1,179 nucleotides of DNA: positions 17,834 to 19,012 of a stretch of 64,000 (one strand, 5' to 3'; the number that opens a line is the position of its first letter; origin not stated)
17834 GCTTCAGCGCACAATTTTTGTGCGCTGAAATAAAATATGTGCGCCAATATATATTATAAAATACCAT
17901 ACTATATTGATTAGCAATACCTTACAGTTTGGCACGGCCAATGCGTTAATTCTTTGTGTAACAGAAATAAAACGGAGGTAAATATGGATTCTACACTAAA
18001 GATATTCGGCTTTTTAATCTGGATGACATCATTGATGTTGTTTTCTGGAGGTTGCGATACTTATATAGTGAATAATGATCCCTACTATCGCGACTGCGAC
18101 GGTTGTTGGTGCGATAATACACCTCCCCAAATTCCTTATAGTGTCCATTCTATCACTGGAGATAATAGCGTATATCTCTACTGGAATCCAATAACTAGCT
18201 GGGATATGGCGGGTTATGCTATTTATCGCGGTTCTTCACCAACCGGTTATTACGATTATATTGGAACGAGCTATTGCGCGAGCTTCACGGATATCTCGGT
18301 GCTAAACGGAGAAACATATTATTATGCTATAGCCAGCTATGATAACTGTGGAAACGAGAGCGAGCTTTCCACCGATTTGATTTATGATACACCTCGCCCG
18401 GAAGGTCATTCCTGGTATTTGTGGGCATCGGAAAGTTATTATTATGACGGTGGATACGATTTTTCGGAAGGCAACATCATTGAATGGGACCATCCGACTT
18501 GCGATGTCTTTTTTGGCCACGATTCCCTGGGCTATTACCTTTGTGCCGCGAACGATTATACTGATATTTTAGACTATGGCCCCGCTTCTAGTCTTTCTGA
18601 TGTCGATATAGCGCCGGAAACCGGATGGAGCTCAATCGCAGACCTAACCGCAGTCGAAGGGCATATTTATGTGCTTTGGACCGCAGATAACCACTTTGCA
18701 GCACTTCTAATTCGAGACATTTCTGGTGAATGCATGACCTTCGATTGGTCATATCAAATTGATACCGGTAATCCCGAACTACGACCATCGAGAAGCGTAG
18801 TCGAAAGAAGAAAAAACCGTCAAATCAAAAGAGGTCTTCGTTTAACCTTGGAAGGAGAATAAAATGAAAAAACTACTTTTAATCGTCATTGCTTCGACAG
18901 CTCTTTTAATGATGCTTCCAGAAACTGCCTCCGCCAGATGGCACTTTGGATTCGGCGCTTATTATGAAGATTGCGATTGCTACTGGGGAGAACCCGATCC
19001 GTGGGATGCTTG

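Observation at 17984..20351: Three-gene secreted operon: FN3 lipoprotein, a Trp/Cys/Tyr-rich domain protein and a serine-rich disordered protein, behind an operator-like palindrome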

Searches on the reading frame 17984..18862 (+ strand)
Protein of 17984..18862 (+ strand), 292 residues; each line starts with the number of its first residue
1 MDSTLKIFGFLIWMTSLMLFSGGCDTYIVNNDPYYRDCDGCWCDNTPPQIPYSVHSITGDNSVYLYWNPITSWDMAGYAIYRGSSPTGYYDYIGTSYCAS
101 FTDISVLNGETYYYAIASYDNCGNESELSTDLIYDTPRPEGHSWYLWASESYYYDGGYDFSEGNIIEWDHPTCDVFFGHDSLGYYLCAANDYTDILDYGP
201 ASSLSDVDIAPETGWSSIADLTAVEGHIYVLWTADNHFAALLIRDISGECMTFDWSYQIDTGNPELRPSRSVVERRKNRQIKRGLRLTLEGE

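Call 8: search_protein_families(library=pfam, proteins=[window:17984-18862:+], max_evalue=0.1)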
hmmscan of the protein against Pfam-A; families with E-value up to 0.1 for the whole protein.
window:17984-18862:+ (292 aa): 0 families

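Call 9: search_protein_families(library=ncbifam, proteins=[window:17984-18862:+], max_evalue=0.1)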
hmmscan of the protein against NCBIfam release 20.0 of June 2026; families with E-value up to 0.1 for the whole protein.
window:17984-18862:+ (292 aa): 1 family
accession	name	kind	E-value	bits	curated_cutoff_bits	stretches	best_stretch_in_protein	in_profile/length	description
NF041611.1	exoglucan_CbhB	equivalog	4.5e-07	28.3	1950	1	42-135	795-885/997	exoglucanase CbhB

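Call 45: find_homologous_proteins(query=window:17984-18862:+, max_evalue=0.001)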
Query window:17984-18862:+ (292 aa): 463 proteins with E <= 0.001 among 758 candidates; the best 120 are listed.
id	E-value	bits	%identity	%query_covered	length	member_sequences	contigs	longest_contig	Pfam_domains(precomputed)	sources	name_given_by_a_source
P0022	2.7e-203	693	100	100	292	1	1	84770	-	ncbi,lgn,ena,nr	ncbi:hypothetical protein KAH81_03690 [bacterium]|nr:hypothetical protein [bacterium]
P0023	2.6e-137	476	67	100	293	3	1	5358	-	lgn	-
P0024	4.6e-135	469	68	99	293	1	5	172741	-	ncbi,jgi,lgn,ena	-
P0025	2.4e-128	447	67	98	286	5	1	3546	-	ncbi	-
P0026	2.5e-119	417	66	95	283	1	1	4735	-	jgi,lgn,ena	-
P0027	2.7e-119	417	61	98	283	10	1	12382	-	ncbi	-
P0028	2.6e-118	414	62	97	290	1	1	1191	-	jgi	-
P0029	3.2e-117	410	65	86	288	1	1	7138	-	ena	-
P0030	1.3e-116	408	64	97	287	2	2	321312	-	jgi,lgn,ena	-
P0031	6.2e-116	406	62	95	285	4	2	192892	-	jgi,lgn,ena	-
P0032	8.0e-111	389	60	95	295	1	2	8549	-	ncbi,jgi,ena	-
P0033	5.7e-109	383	58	93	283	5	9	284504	-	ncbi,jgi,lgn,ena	-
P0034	4.6e-108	380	61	91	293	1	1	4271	-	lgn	-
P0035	5.5e-92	327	69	71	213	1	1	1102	-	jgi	jgi:hypothetical protein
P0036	1.1e-81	293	67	70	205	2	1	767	-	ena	-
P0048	1.8e-63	233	46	81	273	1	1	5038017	-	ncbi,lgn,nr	ncbi:MAG: hypothetical protein JSV84_14775 [Gemmatimonadota bacterium]|nr:MAG: hypothetical protein 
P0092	1.1e-54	205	43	88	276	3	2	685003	-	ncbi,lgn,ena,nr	ncbi:MAG: hypothetical protein IPP94_00775 [Ignavibacteria bacterium]|nr:hypothetical protein [Ignav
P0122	7.3e-52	195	43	78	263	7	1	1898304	-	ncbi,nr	ncbi:MAG: hypothetical protein JSU64_01005 [candidate division WOR-3 bacterium]|nr:MAG: hypothetical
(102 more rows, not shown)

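Call 46: find_encoding_contigs(protein=P0048, flank=5000, max_places=1)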
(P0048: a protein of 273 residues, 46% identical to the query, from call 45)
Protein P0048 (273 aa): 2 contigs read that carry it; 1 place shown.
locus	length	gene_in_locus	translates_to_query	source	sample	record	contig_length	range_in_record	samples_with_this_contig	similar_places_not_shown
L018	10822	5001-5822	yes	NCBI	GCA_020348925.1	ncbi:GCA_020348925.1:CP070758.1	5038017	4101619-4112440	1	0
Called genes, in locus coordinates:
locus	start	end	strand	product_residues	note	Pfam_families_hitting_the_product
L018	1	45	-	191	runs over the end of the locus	-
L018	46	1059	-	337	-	PF03687:UPF0164 (weak)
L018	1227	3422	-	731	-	PF22544:HYDIN_VesB_CFA65-like_Ig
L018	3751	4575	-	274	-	PF02811:PHP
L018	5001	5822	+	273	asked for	-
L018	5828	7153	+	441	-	PF14326:DUF4384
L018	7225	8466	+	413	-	PF03349:Toluene_X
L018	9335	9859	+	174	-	PF16022:DUF4783 (faint)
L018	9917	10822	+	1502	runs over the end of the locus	PF00512:HisKA (faint), PF00672:HAMP, PF02518:HATPase_c, PF14501:HATPase_c_5 (faint)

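Call 47: find_encoding_contigs(protein=P0122, flank=5000, max_places=1)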
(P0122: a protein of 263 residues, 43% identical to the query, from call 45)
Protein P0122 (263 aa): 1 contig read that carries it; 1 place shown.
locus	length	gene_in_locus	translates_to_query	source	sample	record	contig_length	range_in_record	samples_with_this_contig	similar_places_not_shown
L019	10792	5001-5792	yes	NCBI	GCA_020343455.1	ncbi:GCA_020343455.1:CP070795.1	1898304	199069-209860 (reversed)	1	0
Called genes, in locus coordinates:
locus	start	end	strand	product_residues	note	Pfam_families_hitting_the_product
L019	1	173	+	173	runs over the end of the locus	PF03351:DOMON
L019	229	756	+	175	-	PF03351:DOMON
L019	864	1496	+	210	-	PF00127:Copper-bind, PF13860:FlgD_ig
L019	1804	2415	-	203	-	PF01464:SLT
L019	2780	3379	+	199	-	-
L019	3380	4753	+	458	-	PF06018:CodY (weak), PF01590:GAF, PF13185:GAF_2, PF13492:GAF_3, PF00989:PAS, PF08448:PAS_4, PF13426:PAS_9, PF08447:PAS_3, +3 more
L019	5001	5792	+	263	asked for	-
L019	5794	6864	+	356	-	-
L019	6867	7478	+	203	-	PF14326:DUF4384, PF08308:PEGA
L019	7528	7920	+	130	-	-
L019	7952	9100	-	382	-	PF00890:FAD_binding_2, PF01134:GIDA (weak), PF01266:DAO (weak), PF01494:FAD_binding_3, PF03486:HI0933_like (weak), PF07992:Pyr_redox_2 (weak), PF12831:FAD_oxidored, PF22578:GGR_cat, +2 more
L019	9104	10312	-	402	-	PF05496:RuvB_N, PF01078:Mg_chelatase (faint), PF00004:AAA, PF07728:AAA_5, PF13173:AAA_14, PF20720:nSTAND3 (weak), PF16193:AAA_assoc_2, PF12002:MgsA_C, +3 more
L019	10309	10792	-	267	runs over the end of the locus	PF01148:CTP_transf_1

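Call 48: find_encoding_contigs(protein=P0092, flank=5000, max_places=1)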
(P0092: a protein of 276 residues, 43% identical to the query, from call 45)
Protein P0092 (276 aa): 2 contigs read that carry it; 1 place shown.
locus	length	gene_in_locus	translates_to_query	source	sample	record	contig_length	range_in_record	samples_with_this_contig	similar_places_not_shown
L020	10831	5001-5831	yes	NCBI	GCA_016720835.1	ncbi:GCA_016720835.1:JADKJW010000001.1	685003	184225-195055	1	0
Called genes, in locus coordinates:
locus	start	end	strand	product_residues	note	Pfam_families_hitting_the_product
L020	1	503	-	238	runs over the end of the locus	PF14344:DUF4397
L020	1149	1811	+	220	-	PF00753:Lactamase_B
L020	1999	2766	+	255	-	PF13424:TPR_12 (faint), PF00515:TPR_1 (faint), PF07719:TPR_2 (faint)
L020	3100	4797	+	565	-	PF13860:FlgD_ig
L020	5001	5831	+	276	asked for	-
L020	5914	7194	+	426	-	PF14326:DUF4384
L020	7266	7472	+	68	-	-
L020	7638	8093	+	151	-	PF16022:DUF4783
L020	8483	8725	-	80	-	-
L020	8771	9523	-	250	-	-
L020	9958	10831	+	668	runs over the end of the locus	PF00672:HAMP, PF00512:HisKA, PF02518:HATPase_c, PF13581:HATPase_c_2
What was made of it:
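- It is not seen in the WOR-3, Gemmatimonadota or Ignavibacteria loci (calls 46-48).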

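Call 60: predict_structure(alignment_id=A4)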
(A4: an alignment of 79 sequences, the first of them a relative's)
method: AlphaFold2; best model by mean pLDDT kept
length: 292 residues; sequences in the alignment: 79
mean_pLDDT: 88.0   pTM: 0.74
mean pLDDT of the five models: 88.0, 86.9, 86.7, 86.6, 86.1
residues with pLDDT >= 90: 208; 70-90: 42; 50-70: 30; < 50: 12
segments of 3 or more residues with pLDDT < 50: 29-31, 35-37, 290-292
pLDDT, mean of each block of 10 residues (from residue 1): 85 94 60 50 85 95 97 95 96 98 95 97 95 93 97 97 96 96 94 94 90 88 97 92 98 94 59 78 58 38
secondary structure, 60 per line:
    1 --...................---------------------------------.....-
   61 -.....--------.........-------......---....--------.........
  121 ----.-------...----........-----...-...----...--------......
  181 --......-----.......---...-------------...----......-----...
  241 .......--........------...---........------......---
elements in order: H3-21 E55-59 E62-66 E75-83 E91-96 E100-103 E112-120 E133-135 E140-147 E157-159 E164-166 E175-180 E183-188 E194-200 E220-222 E227-232 E238-247 E250-257 H270-277 H284-289
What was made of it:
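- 17984..18862 (+): g1: lipoprotein of 292 aa. Signal peptide with lipobox Cys24, Cys-rich linker, FN3 domain (about residues 50-125), a conserved beta-sandwich of about 130 aa of unknown family, and a basic C-terminal tail. AF2 pLDDT 88 (call 60).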

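Call 63: fold_search(model_id=the predicted structure, library=pdb)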
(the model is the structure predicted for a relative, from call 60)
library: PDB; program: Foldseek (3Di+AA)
matches with E <= 10: 1764; with E <= 0.001: 218
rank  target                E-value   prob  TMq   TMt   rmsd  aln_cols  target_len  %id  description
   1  5n47_B                3.8e-06  1.00  0.30  0.44  11.6       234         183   18  Structure of Anticalin N7E in complex with the three-domain fragment Fn7B8 of human oncofetal fibronectin (released 2018-02-14)
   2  6tpv_B                6.2e-06  1.00  0.30  0.43  12.9       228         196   10  Crystal structures of FNIII domain one and two of the human leucocyte common antigen-related protein, LAR (released 2020-05-13)
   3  6rpz                  6.5e-06  1.00  0.29  0.33  14.5       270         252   10  Cytokine receptor-like factor 3 C-terminus residues 174-442: native collected with 1.7A wavelength (released 2020-03-25)
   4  4urt_B                6.9e-06  1.00  0.26  0.36  14.8       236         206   10  The crystal structure of a fragment of netrin-1 in complex with FN5- FN6 of DCC (released 2014-09-10)
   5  5e4s                  7.3e-06  1.00  0.30  0.29   9.3       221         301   11  Crystal structure of mouse CNTN4 FN1-FN3 domains (released 2016-08-31)
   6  7zn2_f                8.6e-06  1.00  0.29  0.15  14.0       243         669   13  Tail tip of siphophage T5 : full complex after interaction with its bacterial receptor FhuA (released 2023-02-08)
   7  4ei0_B                9.0e-06  1.00  0.36  0.35  10.7       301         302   11  Crystal structure of a DUF4466 family protein (PARMER_03218) from Parabacteroides merdae ATCC 43184 at 2.00 A resoluti (released 2012-05-30)
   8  2gee                  9.0e-06  1.00  0.28  0.40  11.2       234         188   17  Crystal Structure of Human Type III Fibronectin Extradomain B and Domain 8 (released 2006-10-17)
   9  4ei0_A                9.5e-06  1.00  0.38  0.37  11.4       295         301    8  Crystal structure of a DUF4466 family protein (PARMER_03218) from Parabacteroides merdae ATCC 43184 at 2.00 A resoluti (released 2012-05-30)
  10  6ygn_A                1.1e-05  1.00  0.27  0.15  14.7       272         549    9  Titin kinase and its flanking domains (released 2021-04-07)
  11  5n47_F                1.5e-05  1.00  0.30  0.31  11.8       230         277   16  Structure of Anticalin N7E in complex with the three-domain fragment Fn7B8 of human oncofetal fibronectin (released 2018-02-14)
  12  5e53_A                1.6e-05  1.00  0.29  0.30   8.6       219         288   11  Crystal structure of chicken CNTN1 FN1-FN3 domains (released 2016-08-31)
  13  5x83_B                1.7e-05  1.00  0.26  0.37  15.2       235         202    9  Structure of DCC FN456 domains (released 2017-09-06)
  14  4q58_D                1.9e-05  1.00  0.27  0.40  14.2       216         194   12  Crystal structure of the plectin 1a actin-binding domain/integrin beta 4 fragment complex (released 2014-07-23)
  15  6rpx                  2.3e-05  1.00  0.29  0.32  14.2       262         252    8  Cytokine receptor-like factor 3 C-terminus residues 174-442: native (released 2020-03-25)
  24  3mpc_A                4.7e-05  1.00  0.28  0.80   1.8        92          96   24  The crystal structure of a Fn3-like protein from Clostridium thermocellum (released 2010-08-11)
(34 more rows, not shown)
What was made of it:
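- On Fibronectin type III domain (g1): Foldseek against 3mpc gives TM 0.80 and rmsd 1.8 Å (call 63).
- Tried and rejected: In the Foldseek PDB search, FN3 hits dominate, and the best two-domain match is the DUF4466 lipoprotein 4ei0 at TM 0.37 (call 63).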

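Call 64: find_related_loci(query=A4, collection=metagenome_contigs, flank=4000)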
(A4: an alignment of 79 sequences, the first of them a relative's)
Query A4 (292 aa) in metagenome_contigs; peptide patterns used: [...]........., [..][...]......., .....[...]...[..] (x = any residue, [..] = any of these).
600 stretches matched a pattern (row limit reached: there are more); 265 encode a relative of the query (tblastn E <= 1e-3); the best 80 are kept; 80 distinct loci.
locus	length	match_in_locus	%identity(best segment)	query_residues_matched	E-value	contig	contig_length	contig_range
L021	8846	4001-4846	60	1-287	6e-117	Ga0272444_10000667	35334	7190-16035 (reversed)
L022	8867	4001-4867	46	1-289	1e-67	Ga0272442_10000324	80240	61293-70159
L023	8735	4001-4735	43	44-281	8e-61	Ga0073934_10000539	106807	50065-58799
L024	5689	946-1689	43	43-289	6e-61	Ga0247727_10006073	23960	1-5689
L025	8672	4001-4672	47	43-266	4e-59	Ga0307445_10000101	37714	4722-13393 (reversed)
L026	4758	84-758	45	44-266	3e-57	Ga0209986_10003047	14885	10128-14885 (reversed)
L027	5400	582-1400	36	2-290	1e-55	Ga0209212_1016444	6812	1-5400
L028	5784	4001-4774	40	23-283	1e-55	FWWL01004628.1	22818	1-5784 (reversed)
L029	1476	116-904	39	10-279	2e-57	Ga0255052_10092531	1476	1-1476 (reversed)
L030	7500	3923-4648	43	44-280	6e-55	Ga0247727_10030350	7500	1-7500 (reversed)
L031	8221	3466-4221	42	1-267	6e-55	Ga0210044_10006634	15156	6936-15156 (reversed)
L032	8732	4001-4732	42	38-282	4e-55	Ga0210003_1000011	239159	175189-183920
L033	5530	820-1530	41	48-283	1e-54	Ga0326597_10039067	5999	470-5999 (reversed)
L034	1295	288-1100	38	3-273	4e-57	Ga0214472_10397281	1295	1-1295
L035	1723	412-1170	38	10-275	2e-55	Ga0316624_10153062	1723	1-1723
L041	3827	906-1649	38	8-266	2e-53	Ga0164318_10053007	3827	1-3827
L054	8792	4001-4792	35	3-275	2e-50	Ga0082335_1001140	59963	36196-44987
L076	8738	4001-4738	39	14-268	4e-46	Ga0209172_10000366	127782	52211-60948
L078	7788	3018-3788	38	44-286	6e-46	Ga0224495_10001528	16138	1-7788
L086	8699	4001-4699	39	40-266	2e-44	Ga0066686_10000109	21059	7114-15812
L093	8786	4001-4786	35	1-266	2e-43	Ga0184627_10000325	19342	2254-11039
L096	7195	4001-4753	37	44-282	6e-43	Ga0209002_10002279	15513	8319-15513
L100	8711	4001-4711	36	44-270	2e-42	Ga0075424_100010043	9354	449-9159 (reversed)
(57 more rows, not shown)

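Call 68: search_protein_families(library=pfam, proteins=[L033:1572-3197:+, L041:1694-3643:+, L076:4784-6439:+, L025:4701-5738:+, L025:5741-6355:+, L025:6363-6737:+, L022:4872-5684:+, L054:4834-5367:+, L054:5369-8791:+, L018:8480-9136:+], max_evalue=0.01)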
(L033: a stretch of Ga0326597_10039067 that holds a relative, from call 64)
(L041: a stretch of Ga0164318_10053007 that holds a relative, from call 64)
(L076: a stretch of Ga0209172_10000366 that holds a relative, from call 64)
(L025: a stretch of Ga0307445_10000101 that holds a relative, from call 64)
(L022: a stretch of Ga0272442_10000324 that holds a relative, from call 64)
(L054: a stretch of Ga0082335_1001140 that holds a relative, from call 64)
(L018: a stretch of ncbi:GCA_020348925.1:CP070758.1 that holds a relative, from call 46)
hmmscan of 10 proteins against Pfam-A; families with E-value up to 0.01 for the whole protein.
L033:1572-3197:+ (541 aa): 1 family
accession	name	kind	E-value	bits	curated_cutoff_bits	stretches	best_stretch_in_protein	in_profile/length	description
PF14326.11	DUF4384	-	5.5e-24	84.5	27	1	58-136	1-79/81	Domain of unknown function (DUF4384)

L041:1694-3643:+ (649 aa): 2 families
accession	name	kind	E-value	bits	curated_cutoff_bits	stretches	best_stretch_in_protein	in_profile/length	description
PF20245.3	DUF6600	-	2.3e-26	92.3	27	1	228-324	3-100/102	Family of unknown function (DUF6600)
PF04773.18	FecR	-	1.3e-05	26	24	1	64-154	2-90/97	FecR protein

L076:4784-6439:+ (551 aa): 2 families
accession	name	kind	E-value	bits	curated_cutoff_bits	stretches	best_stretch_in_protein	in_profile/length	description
PF14326.11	DUF4384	-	7.7e-24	84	27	1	61-141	1-81/81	Domain of unknown function (DUF4384)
PF08308.17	PEGA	-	0.00043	20.6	20.8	1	241-285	13-57/71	PEGA domain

L025:4701-5738:+ (345 aa): 0 families

L025:5741-6355:+ (204 aa): 3 families
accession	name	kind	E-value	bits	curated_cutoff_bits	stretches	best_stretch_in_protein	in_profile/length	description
PF14326.11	DUF4384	-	3.8e-16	59.4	27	1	29-104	2-78/81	Domain of unknown function (DUF4384)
PF08308.17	PEGA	-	1.4e-08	35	20.8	1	149-203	7-67/71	PEGA domain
PF13620.12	CarboxypepD_reg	-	0.0069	17.1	32.3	0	167-203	44-81/82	Carboxypeptidase regulatory-like domain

L025:6363-6737:+ (124 aa): 0 families

L022:4872-5684:+ (270 aa): 0 families

L054:4834-5367:+ (177 aa): 1 family
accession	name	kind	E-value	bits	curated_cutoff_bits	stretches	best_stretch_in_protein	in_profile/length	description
PF16022.11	DUF4783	-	7.9e-17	61.6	24.1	1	73-177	3-102/102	Domain of unknown function (DUF4783)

L054:5369-8791:+ (1141 aa): 2 families
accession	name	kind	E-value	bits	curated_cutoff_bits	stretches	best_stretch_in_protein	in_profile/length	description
PF00672.30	HAMP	-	5.9e-11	43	25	1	997-1048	2-53/53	HAMP domain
PF00512.31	HisKA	-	4.7e-07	30.2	26.9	1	1062-1129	2-63/66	His Kinase A (phospho-acceptor) domain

L018:8480-9136:+ (218 aa): 0 families
